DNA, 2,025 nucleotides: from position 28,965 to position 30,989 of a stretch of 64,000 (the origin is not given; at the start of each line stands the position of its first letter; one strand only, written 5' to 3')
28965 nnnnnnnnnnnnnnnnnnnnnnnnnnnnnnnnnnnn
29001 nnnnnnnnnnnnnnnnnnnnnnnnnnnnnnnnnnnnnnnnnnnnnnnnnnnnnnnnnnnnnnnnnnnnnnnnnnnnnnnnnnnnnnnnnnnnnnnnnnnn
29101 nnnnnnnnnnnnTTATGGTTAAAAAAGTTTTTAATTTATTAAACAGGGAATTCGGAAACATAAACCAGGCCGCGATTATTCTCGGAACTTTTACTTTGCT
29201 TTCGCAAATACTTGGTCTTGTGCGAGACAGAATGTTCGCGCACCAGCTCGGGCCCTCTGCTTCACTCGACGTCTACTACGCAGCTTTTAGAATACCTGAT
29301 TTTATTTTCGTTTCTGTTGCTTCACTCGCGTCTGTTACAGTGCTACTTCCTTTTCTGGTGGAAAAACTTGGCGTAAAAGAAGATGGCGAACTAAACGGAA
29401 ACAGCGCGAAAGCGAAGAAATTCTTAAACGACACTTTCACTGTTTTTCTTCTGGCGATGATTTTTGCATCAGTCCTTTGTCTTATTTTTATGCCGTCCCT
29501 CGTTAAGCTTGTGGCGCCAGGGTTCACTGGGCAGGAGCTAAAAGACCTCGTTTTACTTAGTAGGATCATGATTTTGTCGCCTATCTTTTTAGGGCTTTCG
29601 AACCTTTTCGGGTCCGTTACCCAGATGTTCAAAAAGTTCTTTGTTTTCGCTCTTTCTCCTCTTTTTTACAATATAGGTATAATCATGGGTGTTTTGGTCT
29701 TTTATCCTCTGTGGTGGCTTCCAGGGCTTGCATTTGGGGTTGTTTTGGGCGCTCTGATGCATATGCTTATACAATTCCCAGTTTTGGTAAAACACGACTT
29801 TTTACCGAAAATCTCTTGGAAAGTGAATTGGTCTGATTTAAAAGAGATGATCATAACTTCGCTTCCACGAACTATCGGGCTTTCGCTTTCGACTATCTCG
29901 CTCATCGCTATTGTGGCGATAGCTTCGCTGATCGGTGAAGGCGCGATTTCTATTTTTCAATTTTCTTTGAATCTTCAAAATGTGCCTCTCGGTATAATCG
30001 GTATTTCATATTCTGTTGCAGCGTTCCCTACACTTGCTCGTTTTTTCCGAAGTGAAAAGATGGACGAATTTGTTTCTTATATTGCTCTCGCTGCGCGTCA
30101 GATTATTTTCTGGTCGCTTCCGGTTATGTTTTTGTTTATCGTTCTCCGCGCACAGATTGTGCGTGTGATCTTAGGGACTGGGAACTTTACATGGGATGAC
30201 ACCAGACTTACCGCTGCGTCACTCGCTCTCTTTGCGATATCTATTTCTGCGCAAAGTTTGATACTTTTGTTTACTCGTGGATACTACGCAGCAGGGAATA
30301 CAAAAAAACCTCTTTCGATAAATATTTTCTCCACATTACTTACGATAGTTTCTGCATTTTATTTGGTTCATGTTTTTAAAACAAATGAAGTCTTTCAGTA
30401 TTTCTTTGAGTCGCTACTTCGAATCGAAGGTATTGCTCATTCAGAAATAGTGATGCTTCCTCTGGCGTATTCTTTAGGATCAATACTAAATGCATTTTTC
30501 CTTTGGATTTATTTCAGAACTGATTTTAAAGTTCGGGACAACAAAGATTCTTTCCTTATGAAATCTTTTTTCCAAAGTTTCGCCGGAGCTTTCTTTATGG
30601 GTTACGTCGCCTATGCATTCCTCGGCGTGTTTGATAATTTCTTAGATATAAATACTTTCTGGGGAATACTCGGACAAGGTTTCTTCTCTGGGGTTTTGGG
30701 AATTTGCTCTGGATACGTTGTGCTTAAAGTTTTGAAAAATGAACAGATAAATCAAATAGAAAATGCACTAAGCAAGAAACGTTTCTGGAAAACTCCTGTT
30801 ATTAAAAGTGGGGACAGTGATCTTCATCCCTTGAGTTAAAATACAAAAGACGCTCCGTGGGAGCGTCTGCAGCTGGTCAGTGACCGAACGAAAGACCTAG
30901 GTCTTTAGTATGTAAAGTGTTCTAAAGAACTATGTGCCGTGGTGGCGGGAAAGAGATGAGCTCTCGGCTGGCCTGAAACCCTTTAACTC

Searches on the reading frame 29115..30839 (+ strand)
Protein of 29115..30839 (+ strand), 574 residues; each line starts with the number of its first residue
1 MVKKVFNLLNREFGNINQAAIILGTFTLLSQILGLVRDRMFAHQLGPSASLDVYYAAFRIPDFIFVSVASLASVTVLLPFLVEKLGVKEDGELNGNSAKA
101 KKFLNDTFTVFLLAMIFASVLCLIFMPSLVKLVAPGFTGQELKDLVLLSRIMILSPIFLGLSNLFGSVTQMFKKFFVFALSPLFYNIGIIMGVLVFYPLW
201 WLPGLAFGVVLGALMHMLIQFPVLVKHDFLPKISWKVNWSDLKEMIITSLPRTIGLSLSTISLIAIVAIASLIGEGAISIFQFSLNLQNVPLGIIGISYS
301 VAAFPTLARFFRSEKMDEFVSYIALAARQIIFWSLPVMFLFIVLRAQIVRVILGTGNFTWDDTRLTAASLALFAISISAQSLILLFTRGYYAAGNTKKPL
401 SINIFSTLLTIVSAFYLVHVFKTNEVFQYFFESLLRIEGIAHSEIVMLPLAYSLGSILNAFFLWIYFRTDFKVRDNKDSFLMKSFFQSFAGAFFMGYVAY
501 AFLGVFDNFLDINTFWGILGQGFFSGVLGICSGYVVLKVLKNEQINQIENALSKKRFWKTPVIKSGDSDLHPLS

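Call 68: search_protein_families(library=pfam, proteins=[window:29115-30839:+], max_evalue=0.001)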
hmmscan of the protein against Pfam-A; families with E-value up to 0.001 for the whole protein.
window:29115-30839:+ (574 aa): 1 family
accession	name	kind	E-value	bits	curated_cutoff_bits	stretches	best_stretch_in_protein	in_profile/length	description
PF03023.19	MurJ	-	1.1e-69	235.7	27.4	1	42-511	2-442/451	Lipid II flippase MurJ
